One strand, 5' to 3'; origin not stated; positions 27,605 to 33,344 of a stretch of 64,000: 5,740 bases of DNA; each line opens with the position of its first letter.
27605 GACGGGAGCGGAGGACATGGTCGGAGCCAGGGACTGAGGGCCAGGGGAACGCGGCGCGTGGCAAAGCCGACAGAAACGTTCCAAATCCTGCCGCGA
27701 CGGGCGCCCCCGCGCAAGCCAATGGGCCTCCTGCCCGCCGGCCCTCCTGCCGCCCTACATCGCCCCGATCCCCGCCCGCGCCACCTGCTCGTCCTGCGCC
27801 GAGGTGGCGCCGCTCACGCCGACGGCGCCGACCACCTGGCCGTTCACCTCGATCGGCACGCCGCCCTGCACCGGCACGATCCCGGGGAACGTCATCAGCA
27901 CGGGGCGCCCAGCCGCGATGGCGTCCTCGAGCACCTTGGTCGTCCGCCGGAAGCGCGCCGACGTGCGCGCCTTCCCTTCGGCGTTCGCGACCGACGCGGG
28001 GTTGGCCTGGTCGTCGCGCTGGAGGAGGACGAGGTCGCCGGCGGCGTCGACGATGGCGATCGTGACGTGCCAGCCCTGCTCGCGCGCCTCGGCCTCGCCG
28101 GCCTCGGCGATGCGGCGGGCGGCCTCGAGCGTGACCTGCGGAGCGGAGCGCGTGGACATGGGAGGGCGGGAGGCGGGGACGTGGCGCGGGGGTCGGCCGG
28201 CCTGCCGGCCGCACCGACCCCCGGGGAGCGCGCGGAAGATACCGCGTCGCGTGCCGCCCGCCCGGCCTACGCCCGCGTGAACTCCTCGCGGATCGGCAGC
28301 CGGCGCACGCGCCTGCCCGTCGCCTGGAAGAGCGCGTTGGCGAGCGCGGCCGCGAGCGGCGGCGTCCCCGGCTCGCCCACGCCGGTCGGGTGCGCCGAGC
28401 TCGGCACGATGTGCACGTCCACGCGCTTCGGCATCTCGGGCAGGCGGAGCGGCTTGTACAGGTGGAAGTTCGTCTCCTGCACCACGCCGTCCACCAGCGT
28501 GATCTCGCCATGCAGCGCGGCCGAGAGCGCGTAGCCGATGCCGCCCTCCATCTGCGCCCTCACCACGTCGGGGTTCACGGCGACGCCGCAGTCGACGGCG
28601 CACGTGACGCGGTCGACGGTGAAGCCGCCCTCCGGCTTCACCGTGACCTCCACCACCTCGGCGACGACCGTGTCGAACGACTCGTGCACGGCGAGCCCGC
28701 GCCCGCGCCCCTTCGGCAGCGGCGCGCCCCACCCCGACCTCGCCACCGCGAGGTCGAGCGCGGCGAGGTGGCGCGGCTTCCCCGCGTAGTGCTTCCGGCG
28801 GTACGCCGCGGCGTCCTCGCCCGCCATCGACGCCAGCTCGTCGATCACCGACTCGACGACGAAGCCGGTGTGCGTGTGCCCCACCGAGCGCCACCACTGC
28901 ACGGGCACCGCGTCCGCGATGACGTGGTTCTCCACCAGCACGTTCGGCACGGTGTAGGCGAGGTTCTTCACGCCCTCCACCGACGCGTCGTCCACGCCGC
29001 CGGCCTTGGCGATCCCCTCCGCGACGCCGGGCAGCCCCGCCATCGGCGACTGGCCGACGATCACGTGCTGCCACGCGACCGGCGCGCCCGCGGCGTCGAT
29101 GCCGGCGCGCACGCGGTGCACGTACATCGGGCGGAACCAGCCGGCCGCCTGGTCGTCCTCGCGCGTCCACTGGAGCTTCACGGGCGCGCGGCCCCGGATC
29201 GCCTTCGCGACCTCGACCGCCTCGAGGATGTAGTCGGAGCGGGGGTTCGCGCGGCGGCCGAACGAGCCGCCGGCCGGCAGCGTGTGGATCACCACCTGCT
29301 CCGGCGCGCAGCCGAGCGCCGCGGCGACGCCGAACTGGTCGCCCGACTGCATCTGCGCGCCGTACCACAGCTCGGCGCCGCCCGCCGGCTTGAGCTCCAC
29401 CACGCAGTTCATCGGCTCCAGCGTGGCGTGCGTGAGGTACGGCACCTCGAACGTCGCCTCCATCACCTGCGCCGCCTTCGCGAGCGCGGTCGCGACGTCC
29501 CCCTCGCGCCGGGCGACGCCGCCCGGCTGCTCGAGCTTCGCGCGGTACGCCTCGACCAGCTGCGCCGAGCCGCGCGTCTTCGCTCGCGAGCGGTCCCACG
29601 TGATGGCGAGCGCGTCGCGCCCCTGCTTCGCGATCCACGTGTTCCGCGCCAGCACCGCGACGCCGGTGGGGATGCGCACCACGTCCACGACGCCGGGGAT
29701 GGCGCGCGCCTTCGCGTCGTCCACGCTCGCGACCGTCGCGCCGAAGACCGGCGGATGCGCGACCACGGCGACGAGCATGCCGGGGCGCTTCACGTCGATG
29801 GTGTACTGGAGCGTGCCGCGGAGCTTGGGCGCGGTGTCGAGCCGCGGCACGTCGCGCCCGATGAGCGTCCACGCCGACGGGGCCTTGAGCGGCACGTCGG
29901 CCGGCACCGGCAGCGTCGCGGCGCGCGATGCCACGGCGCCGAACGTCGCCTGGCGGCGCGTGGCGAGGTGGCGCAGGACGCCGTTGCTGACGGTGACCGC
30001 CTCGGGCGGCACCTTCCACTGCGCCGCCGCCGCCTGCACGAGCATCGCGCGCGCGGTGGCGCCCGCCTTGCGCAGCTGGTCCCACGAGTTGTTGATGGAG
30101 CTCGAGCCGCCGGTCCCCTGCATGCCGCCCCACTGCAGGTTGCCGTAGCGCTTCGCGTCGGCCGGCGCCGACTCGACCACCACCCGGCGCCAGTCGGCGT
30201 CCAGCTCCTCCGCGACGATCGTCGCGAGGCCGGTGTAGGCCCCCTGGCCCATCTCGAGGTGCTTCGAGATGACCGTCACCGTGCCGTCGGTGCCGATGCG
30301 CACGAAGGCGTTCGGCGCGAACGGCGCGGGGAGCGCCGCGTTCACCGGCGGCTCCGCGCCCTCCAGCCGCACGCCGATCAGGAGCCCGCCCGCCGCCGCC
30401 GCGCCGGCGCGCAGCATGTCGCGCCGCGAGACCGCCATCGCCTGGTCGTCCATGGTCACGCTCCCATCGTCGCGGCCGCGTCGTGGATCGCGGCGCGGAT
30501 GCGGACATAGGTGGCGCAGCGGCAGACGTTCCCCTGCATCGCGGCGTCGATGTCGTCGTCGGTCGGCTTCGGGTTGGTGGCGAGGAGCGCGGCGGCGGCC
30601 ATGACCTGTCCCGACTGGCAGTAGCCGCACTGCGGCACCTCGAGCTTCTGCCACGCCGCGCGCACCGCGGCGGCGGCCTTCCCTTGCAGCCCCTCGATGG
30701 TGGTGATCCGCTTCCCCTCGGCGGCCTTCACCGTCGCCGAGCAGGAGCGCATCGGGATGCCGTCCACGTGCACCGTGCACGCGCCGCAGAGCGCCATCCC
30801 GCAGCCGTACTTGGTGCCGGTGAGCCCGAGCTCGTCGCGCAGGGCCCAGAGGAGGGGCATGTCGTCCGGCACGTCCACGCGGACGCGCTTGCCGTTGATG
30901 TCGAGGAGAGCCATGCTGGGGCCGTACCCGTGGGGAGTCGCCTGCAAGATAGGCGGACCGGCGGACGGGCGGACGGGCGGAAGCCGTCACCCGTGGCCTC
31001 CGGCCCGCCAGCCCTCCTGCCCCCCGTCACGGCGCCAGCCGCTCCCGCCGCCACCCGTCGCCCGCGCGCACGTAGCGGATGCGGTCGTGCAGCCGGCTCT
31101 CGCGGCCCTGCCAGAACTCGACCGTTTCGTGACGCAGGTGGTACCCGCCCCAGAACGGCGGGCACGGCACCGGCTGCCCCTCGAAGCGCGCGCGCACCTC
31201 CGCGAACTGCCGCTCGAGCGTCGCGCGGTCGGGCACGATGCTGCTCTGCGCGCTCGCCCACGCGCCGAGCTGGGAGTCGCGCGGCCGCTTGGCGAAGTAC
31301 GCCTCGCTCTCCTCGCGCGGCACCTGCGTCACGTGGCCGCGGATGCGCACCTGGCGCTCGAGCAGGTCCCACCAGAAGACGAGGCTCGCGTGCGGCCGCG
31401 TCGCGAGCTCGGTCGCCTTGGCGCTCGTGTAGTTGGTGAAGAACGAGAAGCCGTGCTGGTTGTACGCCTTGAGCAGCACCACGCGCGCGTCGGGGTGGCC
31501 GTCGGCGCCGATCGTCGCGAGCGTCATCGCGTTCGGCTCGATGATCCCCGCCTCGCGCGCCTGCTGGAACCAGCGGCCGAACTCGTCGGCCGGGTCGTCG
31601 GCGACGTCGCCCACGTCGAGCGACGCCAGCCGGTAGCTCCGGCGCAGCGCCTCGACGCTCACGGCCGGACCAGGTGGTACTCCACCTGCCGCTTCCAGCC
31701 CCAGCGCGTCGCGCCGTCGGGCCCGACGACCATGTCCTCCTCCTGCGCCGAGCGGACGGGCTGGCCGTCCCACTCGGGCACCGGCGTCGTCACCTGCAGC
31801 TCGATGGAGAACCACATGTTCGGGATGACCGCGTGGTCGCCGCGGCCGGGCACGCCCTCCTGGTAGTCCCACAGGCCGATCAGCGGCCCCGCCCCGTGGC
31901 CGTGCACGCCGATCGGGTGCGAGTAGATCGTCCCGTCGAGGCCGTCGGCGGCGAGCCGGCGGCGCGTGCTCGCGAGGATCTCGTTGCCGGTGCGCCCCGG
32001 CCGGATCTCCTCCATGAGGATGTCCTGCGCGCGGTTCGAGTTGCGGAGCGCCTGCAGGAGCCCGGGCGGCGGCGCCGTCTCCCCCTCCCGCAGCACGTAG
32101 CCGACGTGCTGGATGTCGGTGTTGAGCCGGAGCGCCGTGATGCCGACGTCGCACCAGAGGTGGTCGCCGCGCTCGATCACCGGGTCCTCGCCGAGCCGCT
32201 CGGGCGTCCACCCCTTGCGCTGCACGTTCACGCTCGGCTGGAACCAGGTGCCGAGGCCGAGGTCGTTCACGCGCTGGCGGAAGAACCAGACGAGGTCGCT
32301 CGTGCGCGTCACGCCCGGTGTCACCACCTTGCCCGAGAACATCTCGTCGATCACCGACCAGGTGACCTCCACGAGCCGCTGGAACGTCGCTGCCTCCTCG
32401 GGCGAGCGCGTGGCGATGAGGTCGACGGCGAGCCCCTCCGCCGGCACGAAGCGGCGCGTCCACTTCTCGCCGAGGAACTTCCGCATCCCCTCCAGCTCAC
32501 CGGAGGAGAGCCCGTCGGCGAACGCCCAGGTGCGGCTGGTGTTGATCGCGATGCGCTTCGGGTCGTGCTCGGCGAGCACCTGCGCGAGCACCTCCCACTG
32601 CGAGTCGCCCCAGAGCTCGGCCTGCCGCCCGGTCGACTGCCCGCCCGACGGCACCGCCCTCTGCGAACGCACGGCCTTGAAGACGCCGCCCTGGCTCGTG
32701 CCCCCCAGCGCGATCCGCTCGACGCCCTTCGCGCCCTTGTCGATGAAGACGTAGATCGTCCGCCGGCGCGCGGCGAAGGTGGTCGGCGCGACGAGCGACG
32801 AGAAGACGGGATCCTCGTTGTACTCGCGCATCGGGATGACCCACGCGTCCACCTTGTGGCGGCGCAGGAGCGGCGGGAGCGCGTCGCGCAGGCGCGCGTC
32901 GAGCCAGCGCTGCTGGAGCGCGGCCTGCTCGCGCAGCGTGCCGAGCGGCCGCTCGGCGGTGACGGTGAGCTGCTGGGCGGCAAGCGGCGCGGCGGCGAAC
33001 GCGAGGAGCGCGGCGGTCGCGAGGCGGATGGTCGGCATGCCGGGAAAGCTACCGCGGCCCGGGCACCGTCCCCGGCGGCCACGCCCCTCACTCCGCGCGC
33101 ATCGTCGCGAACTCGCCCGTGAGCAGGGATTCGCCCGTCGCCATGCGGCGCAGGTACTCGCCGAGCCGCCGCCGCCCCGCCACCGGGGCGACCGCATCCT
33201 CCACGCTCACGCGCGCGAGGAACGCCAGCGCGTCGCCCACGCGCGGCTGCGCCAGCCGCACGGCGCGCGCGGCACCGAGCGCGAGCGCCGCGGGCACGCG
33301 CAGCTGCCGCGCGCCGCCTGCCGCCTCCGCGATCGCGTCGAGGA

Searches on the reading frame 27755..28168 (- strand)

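Call 25: search_protein_families(library=pfam, proteins=[window:27755-28168:-], max_evalue=0.0001)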
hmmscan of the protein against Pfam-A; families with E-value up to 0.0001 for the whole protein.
window:27755-28168:- (137 aa): 1 family
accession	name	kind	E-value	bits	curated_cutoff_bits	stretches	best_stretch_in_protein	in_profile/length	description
PF03928.20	HbpS-like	-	1.8e-38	131.9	25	1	13-134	2-127/128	Haem degrading protein HbpS-like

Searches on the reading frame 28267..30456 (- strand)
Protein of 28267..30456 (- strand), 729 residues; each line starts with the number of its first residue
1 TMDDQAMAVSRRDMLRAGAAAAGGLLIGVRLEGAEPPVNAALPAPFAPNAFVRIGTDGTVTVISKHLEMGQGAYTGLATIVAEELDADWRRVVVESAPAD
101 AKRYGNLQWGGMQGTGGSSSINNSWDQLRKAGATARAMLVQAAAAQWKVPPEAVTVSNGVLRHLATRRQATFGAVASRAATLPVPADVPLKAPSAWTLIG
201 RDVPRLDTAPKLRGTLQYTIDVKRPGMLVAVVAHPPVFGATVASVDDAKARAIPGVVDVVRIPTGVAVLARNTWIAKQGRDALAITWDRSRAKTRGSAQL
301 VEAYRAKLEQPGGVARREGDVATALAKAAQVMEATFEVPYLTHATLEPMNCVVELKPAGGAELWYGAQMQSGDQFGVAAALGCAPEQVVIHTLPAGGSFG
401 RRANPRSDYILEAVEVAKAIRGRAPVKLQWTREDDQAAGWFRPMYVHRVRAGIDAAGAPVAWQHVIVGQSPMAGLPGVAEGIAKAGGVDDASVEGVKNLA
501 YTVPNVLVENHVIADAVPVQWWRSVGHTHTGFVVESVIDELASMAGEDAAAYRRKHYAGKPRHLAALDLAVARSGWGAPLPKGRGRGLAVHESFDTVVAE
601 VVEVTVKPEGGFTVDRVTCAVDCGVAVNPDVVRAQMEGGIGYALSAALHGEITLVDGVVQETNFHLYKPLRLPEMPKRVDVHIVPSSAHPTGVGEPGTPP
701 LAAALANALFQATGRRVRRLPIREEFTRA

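Call 25: search_protein_families(library=pfam, proteins=[window:28267-30456:-], max_evalue=0.0001)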
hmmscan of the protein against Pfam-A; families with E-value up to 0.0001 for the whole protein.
window:28267-30456:- (729 aa): 2 families
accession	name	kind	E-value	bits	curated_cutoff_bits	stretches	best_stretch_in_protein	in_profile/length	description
PF20256.3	MoCoBD_2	-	6.8e-33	114.8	27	2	48-198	48-185/283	Molybdopterin cofactor-binding domain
PF02738.23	MoCoBD_1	-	4.3e-30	105.1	27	1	313-555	8-242/244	Molybdopterin cofactor-binding domain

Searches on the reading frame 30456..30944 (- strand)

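Call 25: search_protein_families(library=pfam, proteins=[window:30456-30944:-], max_evalue=0.0001)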
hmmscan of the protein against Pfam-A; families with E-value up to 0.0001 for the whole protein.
window:30456-30944:- (162 aa): 3 families
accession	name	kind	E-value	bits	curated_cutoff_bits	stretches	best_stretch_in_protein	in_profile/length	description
PF01799.25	Fer2_2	-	1.1e-26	93.2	30.3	1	82-154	1-75/75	[2Fe-2S] binding domain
PF00111.32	Fer2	-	5.2e-11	42.8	21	1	15-68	2-55/77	2Fe-2S iron-sulfur cluster binding domain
PF13085.11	Fer2_3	-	7.8e-07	29.5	27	1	45-88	49-91/107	2Fe-2S iron-sulfur cluster binding domain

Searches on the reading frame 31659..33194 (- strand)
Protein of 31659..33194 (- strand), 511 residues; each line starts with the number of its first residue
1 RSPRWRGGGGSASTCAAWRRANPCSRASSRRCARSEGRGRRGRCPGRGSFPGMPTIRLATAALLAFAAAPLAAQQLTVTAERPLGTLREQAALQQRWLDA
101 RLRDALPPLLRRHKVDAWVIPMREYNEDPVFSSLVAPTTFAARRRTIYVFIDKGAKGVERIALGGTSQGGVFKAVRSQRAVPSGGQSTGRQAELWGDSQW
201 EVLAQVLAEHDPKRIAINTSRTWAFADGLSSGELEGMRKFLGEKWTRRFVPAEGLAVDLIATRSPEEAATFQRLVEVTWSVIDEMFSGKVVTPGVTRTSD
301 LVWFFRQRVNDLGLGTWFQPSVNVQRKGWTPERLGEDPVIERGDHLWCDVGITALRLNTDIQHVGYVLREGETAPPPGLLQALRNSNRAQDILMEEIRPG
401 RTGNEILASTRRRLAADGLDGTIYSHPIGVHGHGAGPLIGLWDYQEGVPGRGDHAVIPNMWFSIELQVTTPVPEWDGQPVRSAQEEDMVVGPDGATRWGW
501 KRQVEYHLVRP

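Call 25: search_protein_families(library=pfam, proteins=[window:31659-33194:-], max_evalue=0.0001)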
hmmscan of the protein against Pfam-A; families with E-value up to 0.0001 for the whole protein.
window:31659-33194:- (511 aa): 1 family
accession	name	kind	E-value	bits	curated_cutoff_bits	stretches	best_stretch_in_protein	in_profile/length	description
PF00557.29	Peptidase_M24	-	6.5e-14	52.6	23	1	275-490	7-205/208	Metallopeptidase family M24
